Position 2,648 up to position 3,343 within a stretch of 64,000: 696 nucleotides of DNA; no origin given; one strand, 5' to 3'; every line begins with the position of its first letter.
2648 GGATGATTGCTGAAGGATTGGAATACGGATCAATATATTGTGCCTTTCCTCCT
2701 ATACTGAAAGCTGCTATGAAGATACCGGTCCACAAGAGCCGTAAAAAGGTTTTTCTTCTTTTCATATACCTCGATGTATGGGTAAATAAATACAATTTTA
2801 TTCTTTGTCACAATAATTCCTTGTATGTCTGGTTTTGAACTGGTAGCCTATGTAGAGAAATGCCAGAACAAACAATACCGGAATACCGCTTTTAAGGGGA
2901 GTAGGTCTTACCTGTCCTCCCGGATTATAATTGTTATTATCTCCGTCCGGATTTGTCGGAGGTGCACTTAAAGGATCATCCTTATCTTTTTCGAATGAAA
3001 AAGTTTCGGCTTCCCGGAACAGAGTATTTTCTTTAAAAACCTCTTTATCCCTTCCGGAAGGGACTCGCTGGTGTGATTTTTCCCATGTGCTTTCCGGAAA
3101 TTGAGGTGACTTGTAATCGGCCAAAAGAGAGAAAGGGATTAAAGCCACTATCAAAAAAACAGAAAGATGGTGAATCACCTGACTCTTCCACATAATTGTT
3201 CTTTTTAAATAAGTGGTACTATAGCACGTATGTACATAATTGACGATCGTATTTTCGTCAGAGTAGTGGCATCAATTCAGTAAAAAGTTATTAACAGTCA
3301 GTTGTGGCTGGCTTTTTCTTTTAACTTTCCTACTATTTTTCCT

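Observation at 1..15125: Tandem, diverged three-gene T9SS-cargo cassette (LRR protein / small sorting-signal-like protein / giant surface protein)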

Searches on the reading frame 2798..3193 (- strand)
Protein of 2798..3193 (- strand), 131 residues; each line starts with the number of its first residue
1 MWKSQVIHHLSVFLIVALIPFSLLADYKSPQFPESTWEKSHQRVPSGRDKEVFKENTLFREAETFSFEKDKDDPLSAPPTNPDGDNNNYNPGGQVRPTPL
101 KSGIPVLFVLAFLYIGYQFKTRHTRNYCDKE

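Call 10: search_protein_families(library=pfam, proteins=[window:2798-3193:-], max_evalue=0.1)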
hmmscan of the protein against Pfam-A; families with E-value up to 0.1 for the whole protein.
window:2798-3193:- (131 aa): 0 families

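Call 11: search_protein_families(library=ncbifam, proteins=[window:2798-3193:-], max_evalue=0.1)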
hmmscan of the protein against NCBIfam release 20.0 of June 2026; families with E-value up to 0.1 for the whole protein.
window:2798-3193:- (131 aa): 0 families
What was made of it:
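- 2798..3193 (-): Copy 1 small protein, 131 aa. It has a signal peptide, an acidic segment, an APP...PGG motif, a C-terminal transmembrane helix and a basic tail. No Pfam or NCBIfam hit (calls 10, 11).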

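Call 14: find_encoding_contigs(protein=window:2798-3193:-, flank=10000, max_places=6)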
Protein window:2798-3193:- (131 aa): 5 contigs read that carry it; 3 places shown.
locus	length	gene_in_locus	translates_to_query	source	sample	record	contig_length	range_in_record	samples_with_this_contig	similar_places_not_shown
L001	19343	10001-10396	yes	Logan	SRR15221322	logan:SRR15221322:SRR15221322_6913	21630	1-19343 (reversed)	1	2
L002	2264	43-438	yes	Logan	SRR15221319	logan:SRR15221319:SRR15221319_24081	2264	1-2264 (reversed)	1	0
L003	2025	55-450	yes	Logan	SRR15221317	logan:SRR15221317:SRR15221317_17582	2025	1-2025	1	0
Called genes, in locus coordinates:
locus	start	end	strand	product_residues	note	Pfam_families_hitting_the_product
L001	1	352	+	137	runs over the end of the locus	-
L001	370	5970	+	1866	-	-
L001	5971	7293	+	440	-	-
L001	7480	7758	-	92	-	-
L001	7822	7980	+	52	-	-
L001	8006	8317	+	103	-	-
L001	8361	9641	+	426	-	PF18962:Por_Secre_tail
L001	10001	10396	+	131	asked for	-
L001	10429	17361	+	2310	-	-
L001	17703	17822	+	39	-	-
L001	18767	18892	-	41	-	-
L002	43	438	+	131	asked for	-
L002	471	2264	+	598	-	?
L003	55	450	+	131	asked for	-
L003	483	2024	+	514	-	?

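Call 17: find_homologous_proteins(query=L001:10429-17358:+, max_evalue=0.001)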
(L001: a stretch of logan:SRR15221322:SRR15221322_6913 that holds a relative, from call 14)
Query L001:10429-17358:+ (2310 aa): 8 proteins with E <= 0.001 among 7312 candidates.
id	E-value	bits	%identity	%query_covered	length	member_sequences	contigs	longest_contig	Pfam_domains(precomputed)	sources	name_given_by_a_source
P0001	0.0e+0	5410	100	100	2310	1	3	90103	-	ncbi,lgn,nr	ncbi:MAG: hypothetical protein LUG18_09850 [Candidatus Azobacteroides sp.]|nr:hypothetical protein [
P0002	0.0e+0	3437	68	93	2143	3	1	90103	-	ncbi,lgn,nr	ncbi:MAG: hypothetical protein LUG18_09830 [Candidatus Azobacteroides sp.]|nr:hypothetical protein [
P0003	0.0e+0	2722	62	81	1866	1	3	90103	-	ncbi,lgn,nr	ncbi:MAG: hypothetical protein LUG18_09875 [Candidatus Azobacteroides sp.]|nr:hypothetical protein [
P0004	0.0e+0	2110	45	100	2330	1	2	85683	-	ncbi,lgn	-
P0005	0.0e+0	2060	44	99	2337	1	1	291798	-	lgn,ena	-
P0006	0.0e+0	2053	44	99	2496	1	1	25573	-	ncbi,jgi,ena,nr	ncbi:MAG: hypothetical protein FWF54_04055 [Candidatus Azobacteroides sp.]|nr:hypothetical protein [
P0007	0.0e+0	1893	42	100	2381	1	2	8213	-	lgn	-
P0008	0.0e+0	1643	40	100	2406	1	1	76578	-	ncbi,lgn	-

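Call 18: find_encoding_contigs(protein=P0002, flank=10000, max_places=3)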
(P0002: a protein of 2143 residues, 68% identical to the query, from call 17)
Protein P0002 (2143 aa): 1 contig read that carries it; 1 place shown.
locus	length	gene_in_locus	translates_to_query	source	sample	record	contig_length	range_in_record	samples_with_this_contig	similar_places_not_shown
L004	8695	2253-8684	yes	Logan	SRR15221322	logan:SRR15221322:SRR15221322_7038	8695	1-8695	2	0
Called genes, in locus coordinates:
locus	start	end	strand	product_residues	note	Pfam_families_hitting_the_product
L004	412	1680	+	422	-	PF18962:Por_Secre_tail (weak)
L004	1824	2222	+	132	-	-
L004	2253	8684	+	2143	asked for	-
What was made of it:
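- Checked: NCBI locus tags LUG18_09830, _09850 and _09875 place it next to copy 1 (calls 17, 18).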

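Call 19: find_encoding_contigs(protein=P0004, flank=10000, max_places=3)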
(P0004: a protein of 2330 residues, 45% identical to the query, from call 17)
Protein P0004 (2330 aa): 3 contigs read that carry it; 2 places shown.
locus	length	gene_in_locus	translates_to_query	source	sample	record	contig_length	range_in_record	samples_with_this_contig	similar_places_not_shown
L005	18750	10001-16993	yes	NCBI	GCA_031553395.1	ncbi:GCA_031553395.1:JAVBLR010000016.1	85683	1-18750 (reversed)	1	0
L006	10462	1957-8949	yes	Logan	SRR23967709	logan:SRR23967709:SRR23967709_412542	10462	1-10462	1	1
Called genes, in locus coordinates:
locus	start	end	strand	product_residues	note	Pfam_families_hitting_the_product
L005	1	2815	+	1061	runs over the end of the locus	PF00873:ACR_tran, PF03176:MMPL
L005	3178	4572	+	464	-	PF02321:OEP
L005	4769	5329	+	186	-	PF00886:Ribosomal_S16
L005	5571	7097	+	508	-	PF03321:GH3, PF23571:GH3_M, PF23572:GH3_C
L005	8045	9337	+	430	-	PF18962:Por_Secre_tail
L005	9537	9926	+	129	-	-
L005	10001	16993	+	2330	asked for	-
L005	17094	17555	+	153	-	-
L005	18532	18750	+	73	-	?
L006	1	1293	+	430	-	PF18962:Por_Secre_tail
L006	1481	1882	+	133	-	-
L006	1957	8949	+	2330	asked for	-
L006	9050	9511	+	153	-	-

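Call 20: find_encoding_contigs(protein=P0005, flank=10000, max_places=3)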
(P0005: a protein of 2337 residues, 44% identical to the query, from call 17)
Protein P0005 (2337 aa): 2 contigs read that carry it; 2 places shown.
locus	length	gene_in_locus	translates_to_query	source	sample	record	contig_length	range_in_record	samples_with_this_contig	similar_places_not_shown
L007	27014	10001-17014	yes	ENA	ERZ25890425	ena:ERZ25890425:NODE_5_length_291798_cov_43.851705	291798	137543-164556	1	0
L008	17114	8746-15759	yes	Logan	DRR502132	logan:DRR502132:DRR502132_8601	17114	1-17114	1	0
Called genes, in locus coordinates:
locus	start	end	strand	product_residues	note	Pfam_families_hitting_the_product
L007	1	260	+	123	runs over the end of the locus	PF01638:HxlR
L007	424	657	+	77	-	-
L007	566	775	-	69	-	-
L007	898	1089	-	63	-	-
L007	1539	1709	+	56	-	-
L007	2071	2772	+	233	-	PF14360:PAP2_C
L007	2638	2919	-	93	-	-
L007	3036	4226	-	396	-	-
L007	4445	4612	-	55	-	-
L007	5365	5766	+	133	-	-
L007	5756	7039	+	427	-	PF01507:PAPS_reduct (weak), PF11922:DUF3440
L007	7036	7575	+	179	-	-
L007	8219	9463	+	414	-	-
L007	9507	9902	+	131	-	-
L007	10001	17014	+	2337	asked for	-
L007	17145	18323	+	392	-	PF13306:LRR_5, PF18998:Flg_new_2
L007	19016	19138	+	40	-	-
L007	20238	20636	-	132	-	-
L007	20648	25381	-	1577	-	-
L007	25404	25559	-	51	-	-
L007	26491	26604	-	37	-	-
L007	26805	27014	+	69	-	PF00239:Resolvase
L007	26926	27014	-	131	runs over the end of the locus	-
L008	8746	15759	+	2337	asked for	-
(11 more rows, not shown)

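Call 22: find_encoding_contigs(protein=P0006, flank=10000, max_places=2)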
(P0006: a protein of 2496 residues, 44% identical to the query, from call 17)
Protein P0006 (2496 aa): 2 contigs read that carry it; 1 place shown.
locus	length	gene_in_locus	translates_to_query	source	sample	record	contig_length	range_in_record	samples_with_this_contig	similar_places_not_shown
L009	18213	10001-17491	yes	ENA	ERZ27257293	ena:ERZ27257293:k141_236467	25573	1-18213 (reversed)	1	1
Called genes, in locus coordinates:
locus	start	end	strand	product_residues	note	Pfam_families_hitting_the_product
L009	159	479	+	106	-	PF11950:DUF3467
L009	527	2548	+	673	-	PF05649:Peptidase_M13_N, PF01431:Peptidase_M13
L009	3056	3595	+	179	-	PF03167:UDG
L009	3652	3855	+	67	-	-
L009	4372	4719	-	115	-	-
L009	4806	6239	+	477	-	PF00309:Sigma54_AID, PF04963:Sigma54_CBD, PF04552:Sigma54_DBD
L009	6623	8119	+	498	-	PF18962:Por_Secre_tail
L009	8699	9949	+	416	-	PF18962:Por_Secre_tail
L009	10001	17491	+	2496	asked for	-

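Call 23: find_encoding_contigs(protein=P0008, flank=10000, max_places=2)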
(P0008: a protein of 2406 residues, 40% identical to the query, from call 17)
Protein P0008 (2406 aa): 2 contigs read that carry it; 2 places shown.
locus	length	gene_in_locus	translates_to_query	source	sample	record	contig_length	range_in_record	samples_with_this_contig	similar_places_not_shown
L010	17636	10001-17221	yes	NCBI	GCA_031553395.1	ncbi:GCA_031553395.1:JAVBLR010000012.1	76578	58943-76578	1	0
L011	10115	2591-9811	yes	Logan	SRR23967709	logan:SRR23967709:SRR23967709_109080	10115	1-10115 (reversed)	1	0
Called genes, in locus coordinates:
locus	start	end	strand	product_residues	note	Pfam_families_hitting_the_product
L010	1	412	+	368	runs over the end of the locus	PF00348:polyprenyl_synt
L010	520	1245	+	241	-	-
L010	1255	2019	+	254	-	PF01026:TatD_DNase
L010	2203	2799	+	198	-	-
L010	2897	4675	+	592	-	PF01321:Creatinase_N, PF16189:Creatinase_N_2, PF00557:Peptidase_M24, PF16188:Peptidase_M24_C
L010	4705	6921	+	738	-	PF00933:Glyco_hydro_3, PF01915:Glyco_hydro_3_C, PF14310:Fn3-like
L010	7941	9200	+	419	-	PF18962:Por_Secre_tail (weak)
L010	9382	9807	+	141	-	-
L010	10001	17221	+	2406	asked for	-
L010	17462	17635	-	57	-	?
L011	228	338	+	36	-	-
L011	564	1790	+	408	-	PF18962:Por_Secre_tail (weak)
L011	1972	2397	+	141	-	-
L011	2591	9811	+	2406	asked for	-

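Call 28: search_solved_structures(query=A2, max_evalue=10)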
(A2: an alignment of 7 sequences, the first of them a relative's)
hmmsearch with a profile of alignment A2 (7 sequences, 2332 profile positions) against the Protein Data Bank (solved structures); distinct sequences matched with E-value up to 10: 2.
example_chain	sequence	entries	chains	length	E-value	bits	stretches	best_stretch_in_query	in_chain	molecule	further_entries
8gl8_D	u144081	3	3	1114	2.7e-19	70.8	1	2062-2330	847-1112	RemZ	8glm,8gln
8gl6_D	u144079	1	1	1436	1e-16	62.2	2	1996-2331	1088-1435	RemA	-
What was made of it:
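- On RemA family gliding adhesins: No PDB match for profile positions 1-1645 (call 28).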

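Call 29: search_protein_families(library=pfam, alignment_id=A2, max_evalue=1)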
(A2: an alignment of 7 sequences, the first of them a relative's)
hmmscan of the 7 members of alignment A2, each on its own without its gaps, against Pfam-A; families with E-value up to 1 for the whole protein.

A. member 1, P0001 (2310 aa): 0 families

B. families by the number of members that match (of 7 scanned): 6 families
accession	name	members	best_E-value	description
PF07705.17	CARDB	2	0.00094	CARDB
PF05925.17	IpgD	2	0.014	Enterobacterial virulence protein IpgD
PF20623.4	Sgo0707_N2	1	0.047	Sgo0707 N2 domain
PF22704.2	CBM13-like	1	0.094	Alpha-galactosidase, CBM13 domain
PF18962.6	Por_Secre_tail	1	0.56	Secretion system C-terminal sorting domain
PF05452.16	Clavanin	1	0.94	Clavanin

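Call 31: search_solved_structures(query=A2, max_evalue=10, show_alignments=2)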
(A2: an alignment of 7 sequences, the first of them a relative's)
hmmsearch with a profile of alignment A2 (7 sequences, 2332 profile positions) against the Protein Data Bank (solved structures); distinct sequences matched with E-value up to 10: 2.
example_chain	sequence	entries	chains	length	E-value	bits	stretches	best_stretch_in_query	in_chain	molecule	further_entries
8gl8_D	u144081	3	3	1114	2.7e-19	70.8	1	2062-2330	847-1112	RemZ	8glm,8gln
8gl6_D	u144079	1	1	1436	1e-16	62.2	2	1996-2331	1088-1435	RemA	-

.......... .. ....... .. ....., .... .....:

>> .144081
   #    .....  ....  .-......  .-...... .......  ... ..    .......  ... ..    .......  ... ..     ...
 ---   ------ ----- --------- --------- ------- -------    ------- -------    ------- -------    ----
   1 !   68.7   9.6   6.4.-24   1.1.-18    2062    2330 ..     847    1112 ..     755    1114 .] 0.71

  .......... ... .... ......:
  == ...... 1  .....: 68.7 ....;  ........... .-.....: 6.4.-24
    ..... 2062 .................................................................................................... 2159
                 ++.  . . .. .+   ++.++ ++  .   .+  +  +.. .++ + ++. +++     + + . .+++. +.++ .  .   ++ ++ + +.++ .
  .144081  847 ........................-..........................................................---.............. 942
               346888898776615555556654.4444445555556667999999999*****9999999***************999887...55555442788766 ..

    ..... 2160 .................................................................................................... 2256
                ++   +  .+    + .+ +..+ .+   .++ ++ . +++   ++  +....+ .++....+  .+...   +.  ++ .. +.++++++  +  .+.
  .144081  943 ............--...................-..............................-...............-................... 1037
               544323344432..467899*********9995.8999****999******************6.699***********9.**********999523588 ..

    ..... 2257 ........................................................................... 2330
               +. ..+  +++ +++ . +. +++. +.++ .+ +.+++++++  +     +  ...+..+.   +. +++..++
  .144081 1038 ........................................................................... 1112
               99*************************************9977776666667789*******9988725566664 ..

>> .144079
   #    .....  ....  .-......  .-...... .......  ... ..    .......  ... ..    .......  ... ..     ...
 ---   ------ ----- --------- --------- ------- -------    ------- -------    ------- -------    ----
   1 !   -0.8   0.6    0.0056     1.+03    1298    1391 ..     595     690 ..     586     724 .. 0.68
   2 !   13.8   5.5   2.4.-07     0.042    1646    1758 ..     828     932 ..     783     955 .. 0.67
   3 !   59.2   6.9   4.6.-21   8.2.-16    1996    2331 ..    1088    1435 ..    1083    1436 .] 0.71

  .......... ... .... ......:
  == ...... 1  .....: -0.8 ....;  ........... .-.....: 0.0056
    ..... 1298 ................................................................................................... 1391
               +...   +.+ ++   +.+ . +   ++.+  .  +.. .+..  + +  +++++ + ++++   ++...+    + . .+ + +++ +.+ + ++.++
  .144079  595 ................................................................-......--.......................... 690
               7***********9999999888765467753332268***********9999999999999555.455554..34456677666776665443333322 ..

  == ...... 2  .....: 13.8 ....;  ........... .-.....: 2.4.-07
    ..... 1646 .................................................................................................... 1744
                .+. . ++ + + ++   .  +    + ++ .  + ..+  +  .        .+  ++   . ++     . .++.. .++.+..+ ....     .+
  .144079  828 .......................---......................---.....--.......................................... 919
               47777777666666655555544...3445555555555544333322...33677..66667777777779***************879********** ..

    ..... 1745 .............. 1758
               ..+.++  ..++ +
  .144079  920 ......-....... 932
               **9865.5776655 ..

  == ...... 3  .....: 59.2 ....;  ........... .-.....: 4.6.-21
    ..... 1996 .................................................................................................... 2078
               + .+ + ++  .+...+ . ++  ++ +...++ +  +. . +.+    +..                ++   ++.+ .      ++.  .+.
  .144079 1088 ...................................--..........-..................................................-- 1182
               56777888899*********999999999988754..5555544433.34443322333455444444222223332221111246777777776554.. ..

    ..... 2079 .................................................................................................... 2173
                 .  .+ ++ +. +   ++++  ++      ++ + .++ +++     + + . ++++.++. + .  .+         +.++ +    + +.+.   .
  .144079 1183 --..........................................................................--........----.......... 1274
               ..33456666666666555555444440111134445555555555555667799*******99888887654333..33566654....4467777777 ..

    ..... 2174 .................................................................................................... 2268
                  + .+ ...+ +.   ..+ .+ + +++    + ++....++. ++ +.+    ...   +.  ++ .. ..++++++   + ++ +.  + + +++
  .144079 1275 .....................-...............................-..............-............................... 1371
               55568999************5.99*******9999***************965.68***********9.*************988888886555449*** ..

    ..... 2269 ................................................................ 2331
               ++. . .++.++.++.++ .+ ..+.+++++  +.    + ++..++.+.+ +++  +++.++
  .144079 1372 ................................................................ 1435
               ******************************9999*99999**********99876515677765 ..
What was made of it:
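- On T9SS type A cargo (CTD) - giant protein: The family profile aligns to the RemZ and RemA CTDs (calls 28, 31), including the Lys-containing C-terminal strand.
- On RemA family gliding adhesins: Positions 2062-2330 align with RemZ residues 847-1112 (E 2.7e-19) (call 31).
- Closest known: RemA / RemZ. Same: Homologous C-terminal region of about 270-340 residues, including the type A sorting domain (E 1e-16 to 2.7e-19; calls 28, 31).
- Giant: the family profile matches RemZ (E 2.7e-19) and RemA (E 1e-16) over the last 270-340 residues (calls 28, 31). Sequence homology of the last 340 or so residues to RemA and RemZ, plus a weaker collinear match of the W-x-G...NW...G-x-P segment (calls 28, 31).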

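Call 34: find_related_loci(query=A2, collection=genome_contigs, flank=6000)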
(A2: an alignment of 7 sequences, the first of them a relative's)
Query A2 (2310 aa) in genome_contigs; peptide patterns used: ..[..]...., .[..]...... (x = any residue, [..] = any of these).
21 stretches matched a pattern; 3 encode a relative of the query (tblastn E <= 1e-3); 3 distinct loci.
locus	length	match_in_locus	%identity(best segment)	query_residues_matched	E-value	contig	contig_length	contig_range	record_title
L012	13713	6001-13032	44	15-2309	0e+0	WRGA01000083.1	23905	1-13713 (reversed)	MAG: Candidatus Azobacteroides sp. isolate Mp193P4bin6 JGI24699J35502_11134004, whole genome shotgun sequence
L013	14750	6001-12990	45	1-2309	0e+0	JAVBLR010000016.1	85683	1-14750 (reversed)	MAG: Bacteroidales bacterium isolate EPI_MAG_00028 c_000009603876, whole genome shotgun sequence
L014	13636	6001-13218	40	1-2309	0e+0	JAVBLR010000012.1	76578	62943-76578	MAG: Bacteroidales bacterium isolate EPI_MAG_00028 c_000004668630, whole genome shotgun sequence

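Call 35: find_homologous_proteins(query=A2, max_evalue=0.001)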
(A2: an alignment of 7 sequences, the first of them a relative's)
Query A2 (7 sequences) (2310 aa, profile of the alignment): 16 proteins with E <= 0.001 among 8000 candidates.
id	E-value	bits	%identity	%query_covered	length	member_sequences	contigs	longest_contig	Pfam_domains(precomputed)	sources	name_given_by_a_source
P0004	0.0e+0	3968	45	100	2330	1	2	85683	-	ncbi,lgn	-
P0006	0.0e+0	3927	44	99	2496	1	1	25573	-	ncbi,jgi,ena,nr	ncbi:MAG: hypothetical protein FWF54_04055 [Candidatus Azobacteroides sp.]|nr:hypothetical protein [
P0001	0.0e+0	3918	100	100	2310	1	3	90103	-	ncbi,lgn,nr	ncbi:MAG: hypothetical protein LUG18_09850 [Candidatus Azobacteroides sp.]|nr:hypothetical protein [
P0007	0.0e+0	3885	42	100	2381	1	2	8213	-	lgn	-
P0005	0.0e+0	3851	44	99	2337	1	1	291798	-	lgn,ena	-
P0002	0.0e+0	3632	68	93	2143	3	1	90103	-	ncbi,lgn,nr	ncbi:MAG: hypothetical protein LUG18_09830 [Candidatus Azobacteroides sp.]|nr:hypothetical protein [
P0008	0.0e+0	3605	40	100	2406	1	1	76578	-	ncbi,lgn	-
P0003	0.0e+0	2733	62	81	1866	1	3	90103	-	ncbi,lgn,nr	ncbi:MAG: hypothetical protein LUG18_09875 [Candidatus Azobacteroides sp.]|nr:hypothetical protein [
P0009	5.1e-22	95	23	24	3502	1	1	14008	-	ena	-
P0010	1.3e-17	80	25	14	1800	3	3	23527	PF20009.5,PF00041.28,PF16656.12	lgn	-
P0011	3.8e-15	72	24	14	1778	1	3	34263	PF20009.5,PF00041.28,PF16656.12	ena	-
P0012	1.2e-13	67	23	7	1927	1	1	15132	PF09479.17,PF18657.7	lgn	-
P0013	5.2e-12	62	22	17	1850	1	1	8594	-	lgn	-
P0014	2.8e-10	56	26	7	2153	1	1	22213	-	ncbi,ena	-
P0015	1.3e-7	47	44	3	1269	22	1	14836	PF18962.8,PF11589.15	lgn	-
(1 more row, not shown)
